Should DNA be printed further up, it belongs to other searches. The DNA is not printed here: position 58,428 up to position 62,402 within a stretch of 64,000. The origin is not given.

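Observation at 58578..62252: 1224-aa FkbM-methyltransferase + helical spacer + two GT-B domains: a WsaE / WbdA-WbdD-like polymerase with built-in chain terminator?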

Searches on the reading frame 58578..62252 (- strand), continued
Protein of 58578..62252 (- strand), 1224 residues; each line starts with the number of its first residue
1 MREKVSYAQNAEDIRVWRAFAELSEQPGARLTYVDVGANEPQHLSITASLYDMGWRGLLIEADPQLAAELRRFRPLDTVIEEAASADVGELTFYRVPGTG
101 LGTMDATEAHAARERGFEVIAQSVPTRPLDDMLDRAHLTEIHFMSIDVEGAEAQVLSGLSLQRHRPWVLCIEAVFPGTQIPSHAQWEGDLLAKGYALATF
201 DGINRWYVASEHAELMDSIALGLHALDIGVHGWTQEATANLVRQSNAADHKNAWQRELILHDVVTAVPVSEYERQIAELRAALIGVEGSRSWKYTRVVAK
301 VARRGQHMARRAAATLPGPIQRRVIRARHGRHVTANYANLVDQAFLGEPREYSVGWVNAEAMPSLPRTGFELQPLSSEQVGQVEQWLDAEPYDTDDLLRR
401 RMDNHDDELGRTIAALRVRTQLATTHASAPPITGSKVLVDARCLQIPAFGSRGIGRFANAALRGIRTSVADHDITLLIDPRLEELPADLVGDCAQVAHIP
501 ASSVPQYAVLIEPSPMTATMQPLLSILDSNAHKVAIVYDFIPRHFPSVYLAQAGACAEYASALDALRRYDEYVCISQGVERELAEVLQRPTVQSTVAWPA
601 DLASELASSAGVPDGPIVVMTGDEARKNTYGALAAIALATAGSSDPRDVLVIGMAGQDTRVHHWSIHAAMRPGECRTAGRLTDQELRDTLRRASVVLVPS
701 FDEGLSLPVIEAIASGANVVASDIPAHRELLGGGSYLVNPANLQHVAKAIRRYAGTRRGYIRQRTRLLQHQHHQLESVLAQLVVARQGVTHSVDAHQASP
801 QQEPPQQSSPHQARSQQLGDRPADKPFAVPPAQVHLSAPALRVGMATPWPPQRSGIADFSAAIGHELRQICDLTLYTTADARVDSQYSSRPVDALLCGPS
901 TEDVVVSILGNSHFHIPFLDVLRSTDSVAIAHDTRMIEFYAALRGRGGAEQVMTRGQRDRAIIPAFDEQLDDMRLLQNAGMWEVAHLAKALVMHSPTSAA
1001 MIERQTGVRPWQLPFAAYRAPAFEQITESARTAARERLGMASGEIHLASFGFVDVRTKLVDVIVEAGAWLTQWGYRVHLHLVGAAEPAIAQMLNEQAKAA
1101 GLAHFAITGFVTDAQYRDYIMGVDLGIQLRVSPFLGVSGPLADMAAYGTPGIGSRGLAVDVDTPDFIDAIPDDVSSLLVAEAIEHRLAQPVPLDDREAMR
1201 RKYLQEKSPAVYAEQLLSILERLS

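Call 16: search_solved_structures(query=A1, max_evalue=1)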
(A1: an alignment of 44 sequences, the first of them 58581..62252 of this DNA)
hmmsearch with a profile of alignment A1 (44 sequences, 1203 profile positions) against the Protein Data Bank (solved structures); distinct sequences matched with E-value up to 1: 62 (the best 60 are shown).
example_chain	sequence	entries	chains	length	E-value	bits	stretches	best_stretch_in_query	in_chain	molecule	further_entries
7qsg_A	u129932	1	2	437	1.1e-10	43.3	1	680-762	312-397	D-inositol 3-phosphate glycosyltransferase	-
5i45_A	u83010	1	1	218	3.7e-06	28.3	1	689-763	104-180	Glycosyl transferases group 1 family protein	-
6kih_A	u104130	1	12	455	2.2e-05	25.7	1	682-761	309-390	Tll1590 protein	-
4n9w_A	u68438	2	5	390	2.8e-05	25.3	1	579-788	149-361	GDP-mannose-dependent alpha-(1-2)-phosphatidylinositol mannosyltransferase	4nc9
2gej_A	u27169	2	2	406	3.1e-05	25.2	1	579-788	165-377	PHOSPHATIDYLINOSITOL MANNOSYLTRANSFERASE (PimA)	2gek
3c4q_A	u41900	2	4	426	0.00051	21.2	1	688-777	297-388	Predicted glycosyltransferases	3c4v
3c48_A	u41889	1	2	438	0.0006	21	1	688-776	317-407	Predicted glycosyltransferases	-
2f9f_A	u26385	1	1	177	0.0009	20.4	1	675-766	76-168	first mannosyl transferase (wbaZ-1)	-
8dvz_A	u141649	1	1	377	0.004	18.2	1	688-764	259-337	N, N'-diacetylbacillosaminyl-diphospho-undecaprenol alpha-1,3-N-acetylgalactosaminyltransf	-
9m88_C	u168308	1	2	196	0.011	16.8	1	683-761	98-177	Glycogen synthase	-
2bfw_A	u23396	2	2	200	0.011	16.7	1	683-761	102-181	GLGA GLYCOGEN SYNTHASE | PGS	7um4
6tvp_A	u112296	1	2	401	0.013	16.5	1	675-739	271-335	Alpha-maltose-1-phosphate synthase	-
8dvw_A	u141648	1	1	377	0.015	16.4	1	688-764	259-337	N, N'-diacetylbacillosaminyl-diphospho-undecaprenol alpha-1,3-N-acetylgalactosaminyltransf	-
8dqd_A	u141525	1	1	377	0.015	16.4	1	688-764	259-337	N, N'-diacetylbacillosaminyl-diphospho-undecaprenol alpha-1,3-N-acetylgalactosaminyltransf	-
7w41_A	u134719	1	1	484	0.016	16.2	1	683-768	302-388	Gastrin-releasing peptide receptor,GlgA glycogen synthase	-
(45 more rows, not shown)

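Call 30: find_encoding_contigs(protein=P0039, flank=10000, max_places=2)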
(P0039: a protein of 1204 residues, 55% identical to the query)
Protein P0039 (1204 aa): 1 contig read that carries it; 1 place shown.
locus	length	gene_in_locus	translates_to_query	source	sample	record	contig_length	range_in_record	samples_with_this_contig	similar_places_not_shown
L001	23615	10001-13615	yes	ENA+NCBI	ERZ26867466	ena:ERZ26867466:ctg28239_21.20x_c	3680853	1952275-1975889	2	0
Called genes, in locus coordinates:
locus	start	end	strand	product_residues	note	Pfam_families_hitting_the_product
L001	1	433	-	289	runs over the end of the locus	-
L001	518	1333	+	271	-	PF00535:Glycos_transf_2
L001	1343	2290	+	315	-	PF00535:Glycos_transf_2, PF13641:Glyco_tranf_2_3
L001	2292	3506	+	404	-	PF13524:Glyco_trans_1_2 (weak)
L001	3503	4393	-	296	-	PF01370:Epimerase, PF16363:GDP_Man_Dehyd, PF07993:NAD_binding_4 (weak)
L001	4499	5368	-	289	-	PF00483:NTP_transferase, PF12804:NTP_transf_3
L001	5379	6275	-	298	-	PF00535:Glycos_transf_2, PF13641:Glyco_tranf_2_3 (faint)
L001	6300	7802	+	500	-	PF09594:GT87 (weak)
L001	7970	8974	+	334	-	PF01370:Epimerase, PF02719:Polysacc_synt_2 (weak), PF04321:RmlD_sub_bind, PF16363:GDP_Man_Dehyd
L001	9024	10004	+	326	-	PF01370:Epimerase, PF04321:RmlD_sub_bind, PF16363:GDP_Man_Dehyd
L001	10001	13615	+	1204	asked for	PF05050:Methyltransf_21, PF20706:GT4-conflict (weak), PF13692:Glyco_trans_1_4, PF00534:Glycos_transf_1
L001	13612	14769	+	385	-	PF00534:Glycos_transf_1 (weak), PF13692:Glyco_trans_1_4 (faint)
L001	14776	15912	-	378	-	PF04188:Mannosyl_trans2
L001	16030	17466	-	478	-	-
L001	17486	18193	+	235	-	PF00535:Glycos_transf_2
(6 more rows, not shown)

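Call 41: find_related_loci(query=A1, collection=genome_contigs, flank=10000)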
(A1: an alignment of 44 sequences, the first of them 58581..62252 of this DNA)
Query A1 (1224 aa) in genome_contigs; peptide patterns used: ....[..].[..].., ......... (x = any residue, [..] = any of these).
214 stretches matched a pattern; 71 encode a relative of the query (tblastn E <= 1e-3); 70 distinct loci.
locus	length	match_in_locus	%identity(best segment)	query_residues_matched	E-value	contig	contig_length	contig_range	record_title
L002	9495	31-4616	59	4-1220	0e+0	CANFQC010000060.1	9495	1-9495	MAG: Actinobacteria bacterium isolate Jr-14may18-186 genome assembly, contig: Jr-14may18-C11485, whole genome shotgun se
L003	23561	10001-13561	61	1-1220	0e+0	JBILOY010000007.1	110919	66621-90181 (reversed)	MAG: Candidatus Nanopelagicales bacterium isolate ME2017-12-01_3300044633_group7_bin147 Rohwer_bin347_scaffold_52_c1, wh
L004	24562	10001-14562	55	3-1220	0e+0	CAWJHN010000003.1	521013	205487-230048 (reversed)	MAG: uncultured Actinomycetes bacterium isolate MFD04716.bin.2.189 genome assembly, contig: contig_32352, whole genome s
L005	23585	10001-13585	55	2-1220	0e+0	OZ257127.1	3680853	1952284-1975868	MAG: Actinomycetes bacterium isolate a9ccef48-db57-4dbf-8a87-581e90263f54 genome assembly, chromosome: 1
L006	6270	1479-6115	53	4-1224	0e+0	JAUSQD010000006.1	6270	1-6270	MAG: Actinomycetota bacterium isolate E23_concoct.bin.74 E23_k141_54166, whole genome shotgun sequence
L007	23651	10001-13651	54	4-1221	0e+0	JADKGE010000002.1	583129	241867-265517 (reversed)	MAG: Actinomycetota bacterium isolate Ribe_18-Q3-R11-54_BATAC.412 tig00001979-10-5826140, whole genome shotgun sequence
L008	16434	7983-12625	52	4-1224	0e+0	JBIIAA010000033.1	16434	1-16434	MAG: Candidatus Nanopelagicales bacterium isolate ME2000-03-30D8pf_3300042899_group1_bin79 Rohwer_bin359_scaffold_1580_c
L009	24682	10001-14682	53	3-1213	0e+0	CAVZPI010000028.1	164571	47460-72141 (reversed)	MAG: uncultured Actinomycetes bacterium isolate MFD02832.bin.3.105 genome assembly, contig: contig_5390, whole genome sh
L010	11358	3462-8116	53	4-1222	0e+0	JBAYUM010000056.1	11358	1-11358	MAG: Candidatus Nanopelagicales bacterium isolate SO_2016_LW3_35 scaffold08351_LW162_2016, whole genome shotgun sequence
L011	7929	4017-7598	51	4-1221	0e+0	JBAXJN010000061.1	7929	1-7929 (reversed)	MAG: Actinomycetes bacterium isolate ELA376 MAG376_61, whole genome shotgun sequence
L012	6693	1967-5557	56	4-1221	0e+0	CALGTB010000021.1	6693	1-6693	MAG TPA_asm: uncultured actinobacterium isolate SRR5576001_bin.111_CONCOCT_v1.1_MAG genome assembly, contig: ERZ795033.8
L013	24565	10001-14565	54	4-1220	0e+0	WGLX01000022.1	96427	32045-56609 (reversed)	MAG: Actinomycetales bacterium isolate RI_321 c_000000088506, whole genome shotgun sequence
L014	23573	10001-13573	52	4-1224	0e+0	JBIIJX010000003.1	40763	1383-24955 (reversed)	MAG: Candidatus Nanopelagicales bacterium isolate ME2001-10-09pf_3300042861_group1_bin215 Rohwer_bin358_scaffold_560_c2,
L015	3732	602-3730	57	1-1060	0e+0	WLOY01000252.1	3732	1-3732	MAG: Actinomycetota bacterium isolate UFOp-RH-23may17-797 RH-23may17-797-c252, whole genome shotgun sequence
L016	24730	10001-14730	53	4-1212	0e+0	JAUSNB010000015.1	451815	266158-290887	MAG: Actinomycetota bacterium isolate E19_metabat.bin.114 E19_k141_118454, whole genome shotgun sequence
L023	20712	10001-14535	62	4-1220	0e+0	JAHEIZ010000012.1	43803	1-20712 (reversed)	MAG: Actinomycetes bacterium isolate Ww53 NODE_851_length_43803_cov_5.664507, whole genome shotgun sequence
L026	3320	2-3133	50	169-1224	0e+0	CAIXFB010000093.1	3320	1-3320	MAG: uncultured actinobacterium isolate Loclat_bin-08204 genome assembly, contig: bin-08204:093/439, whole genome shotgu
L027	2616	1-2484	59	362-1224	0e+0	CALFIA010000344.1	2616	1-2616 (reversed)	MAG TPA_asm: uncultured actinobacterium isolate SRR6231140_bin.56_CONCOCT_v1.1_MAG genome assembly, contig: ERZ650263.20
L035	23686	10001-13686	51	309-1224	0e+0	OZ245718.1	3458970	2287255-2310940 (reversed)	MAG: Actinomycetes bacterium isolate 5592b777-cc2b-40d4-8203-2b0c8ee3f119 genome assembly, chromosome: 1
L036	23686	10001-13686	51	309-1224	0e+0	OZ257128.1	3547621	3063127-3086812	MAG: Actinomycetes bacterium isolate a64d84fb-41c3-4246-938b-28fa759d90e4 genome assembly, chromosome: 1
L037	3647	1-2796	47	286-1224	0e+0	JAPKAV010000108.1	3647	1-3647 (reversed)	MAG: Candidatus Nanopelagicales bacterium isolate ANT-21 NODE_17476_length_3647_cov_19.791481, whole genome shotgun sequ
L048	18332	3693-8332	52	4-1224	0e+0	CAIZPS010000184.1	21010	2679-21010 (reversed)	uncultured bacterium isolate Loc080925-4m_bin-0811 genome assembly, contig: bin-0811:184/302, whole genome shotgun seque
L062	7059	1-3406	46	536-1224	4e-143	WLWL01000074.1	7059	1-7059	MAG: Candidatus Nanopelagicales bacterium isolate s1_metabat2_31 NODE_4785_length_7059_cov_10.712349, whole genome shotg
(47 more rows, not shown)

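Call 46: search_protein_families(library=pfam, proteins=[L023:511-1308:+, L023:1155-2531:+, L023:2541-4274:+, L023:4278-5960:+, L023:6077-6940:-, L023:6951-7823:-, L023:13564-14697:+, L023:14504-15475:+, L023:15764-16753:+], max_evalue=0.01)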
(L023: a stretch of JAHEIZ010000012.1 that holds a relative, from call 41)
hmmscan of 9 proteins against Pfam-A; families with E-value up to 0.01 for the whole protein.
L023:511-1308:+ (265 aa): 1 family
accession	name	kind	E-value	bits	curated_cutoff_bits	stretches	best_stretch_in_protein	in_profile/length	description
PF01061.29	ABC2_membrane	-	7.7e-21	75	26.9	1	11-226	2-211/211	ABC-2 type transporter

L023:1155-2531:+ (458 aa): 5 families
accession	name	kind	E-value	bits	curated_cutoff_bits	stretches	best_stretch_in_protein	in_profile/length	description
PF00005.33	ABC_tran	-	5.1e-22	79.4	25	1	99-229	2-135/137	ABC transporter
PF14524.12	Wzt_C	-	4.1e-14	53.2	30.4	1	316-450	3-142/143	Wzt C-terminal domain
PF13304.12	AAA_21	-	0.00039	21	27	0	111-129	2-20/304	AAA domain, putative AbiEii toxin, Type IV TA system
PF13555.12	AAA_29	-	0.00083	19.5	27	1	102-125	16-39/61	P-loop containing region of AAA domain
PF13175.12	AAA_15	-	0.0079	16.3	32.1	0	96-128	12-43/374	AAA ATPase domain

L023:2541-4274:+ (577 aa): 4 families
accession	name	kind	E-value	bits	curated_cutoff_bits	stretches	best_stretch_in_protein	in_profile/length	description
PF00535.33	Glycos_transf_2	-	3e-37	128.6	23.3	2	57-216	1-164/168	Glycosyl transferase family 2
PF13641.12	Glyco_tranf_2_3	-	2.3e-16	60.9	27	2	314-534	3-216/230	Glycosyltransferase like family 2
PF10111.15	Glyco_tranf_2_2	-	5.5e-13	49.5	27.3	2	315-510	1-197/276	Glycosyltransferase like family 2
PF13632.12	Glyco_trans_2_3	-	1.2e-05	25.6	27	1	477-527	72-121/198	Glycosyl transferase family group 2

L023:4278-5960:+ (560 aa): 5 families
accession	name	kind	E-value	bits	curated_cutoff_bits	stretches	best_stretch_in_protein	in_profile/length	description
PF00534.26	Glycos_transf_1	-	2.5e-15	56.9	26.4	1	338-486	14-161/172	Glycosyl transferases group 1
PF20706.3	GT4-conflict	-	2e-13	50.6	26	1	269-446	136-307/385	Family 4 Glycosyltransferase in conflict systems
PF13692.12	Glyco_trans_1_4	-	4.3e-12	46.9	27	1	344-482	6-141/142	Glycosyl transferases group 1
PF13579.12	Glyco_trans_4_4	-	1.6e-05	25.7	29.7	1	217-312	70-158/158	Glycosyl transferase 4-like domain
PF13439.12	Glyco_transf_4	-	0.00012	22.6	28.5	1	192-314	46-167/170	Glycosyltransferase Family 4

L023:6077-6940:- (287 aa): 3 families
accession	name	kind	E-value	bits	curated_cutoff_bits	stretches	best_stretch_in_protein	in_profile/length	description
PF00483.29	NTP_transferase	-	1.7e-71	241.1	21.2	1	2-236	1-242/245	Nucleotidyl transferase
PF12804.13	NTP_transf_3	-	4e-11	43.8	27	1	3-135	1-122/160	MobA-like NTP transferase domain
PF01128.25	IspD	-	0.0011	19.2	27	1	4-67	4-65/221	2-C-methyl-D-erythritol 4-phosphate cytidylyltransferase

L023:6951-7823:- (290 aa): 1 family
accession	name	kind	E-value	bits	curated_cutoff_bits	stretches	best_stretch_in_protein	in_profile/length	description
PF00535.33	Glycos_transf_2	-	2.4e-09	37.8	23.3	1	7-104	3-101/168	Glycosyl transferase family 2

L023:13564-14697:+ (377 aa): 3 families
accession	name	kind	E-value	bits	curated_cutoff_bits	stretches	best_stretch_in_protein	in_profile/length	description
PF00534.26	Glycos_transf_1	-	1.4e-09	38.1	26.4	1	208-347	15-155/172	Glycosyl transferases group 1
PF13692.12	Glyco_trans_1_4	-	4e-08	34.1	27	1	211-344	4-136/142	Glycosyl transferases group 1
PF20706.3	GT4-conflict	-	2.3e-07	30.6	26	1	171-317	159-313/385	Family 4 Glycosyltransferase in conflict systems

L023:14504-15475:+ (323 aa): 1 family
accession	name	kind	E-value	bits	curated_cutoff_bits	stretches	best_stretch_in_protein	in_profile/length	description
PF00535.33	Glycos_transf_2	-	9e-19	68.5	23.3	1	90-237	2-156/168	Glycosyl transferase family 2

L023:15764-16753:+ (329 aa): 1 family
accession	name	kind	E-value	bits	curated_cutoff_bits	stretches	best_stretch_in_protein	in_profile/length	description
PF00535.33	Glycos_transf_2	-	0.00074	19.9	23.3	1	29-166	2-130/168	Glycosyl transferase family 2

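Call 49: find_encoding_contigs(protein=P0001, flank=10000, max_places=4)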
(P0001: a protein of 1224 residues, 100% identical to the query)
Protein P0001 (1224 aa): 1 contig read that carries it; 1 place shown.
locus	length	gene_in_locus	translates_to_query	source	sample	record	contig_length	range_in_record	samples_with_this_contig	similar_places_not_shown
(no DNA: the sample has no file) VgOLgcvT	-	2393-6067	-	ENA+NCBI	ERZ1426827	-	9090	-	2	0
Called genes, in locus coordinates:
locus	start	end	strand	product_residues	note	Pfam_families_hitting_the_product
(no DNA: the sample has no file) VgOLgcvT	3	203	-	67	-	?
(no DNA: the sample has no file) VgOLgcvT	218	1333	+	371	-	PF01370:Epimerase, PF02719:Polysacc_synt_2 (weak), PF04321:RmlD_sub_bind, PF16363:GDP_Man_Dehyd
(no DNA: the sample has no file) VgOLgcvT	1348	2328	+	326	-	PF01370:Epimerase, PF04321:RmlD_sub_bind, PF16363:GDP_Man_Dehyd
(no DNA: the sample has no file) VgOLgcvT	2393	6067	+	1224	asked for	PF05050:Methyltransf_21, PF20706:GT4-conflict (weak), PF00534:Glycos_transf_1, PF13692:Glyco_trans_1_4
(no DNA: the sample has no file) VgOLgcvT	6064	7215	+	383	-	PF13692:Glyco_trans_1_4 (weak)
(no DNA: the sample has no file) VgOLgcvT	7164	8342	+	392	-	-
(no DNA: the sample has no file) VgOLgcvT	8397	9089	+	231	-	?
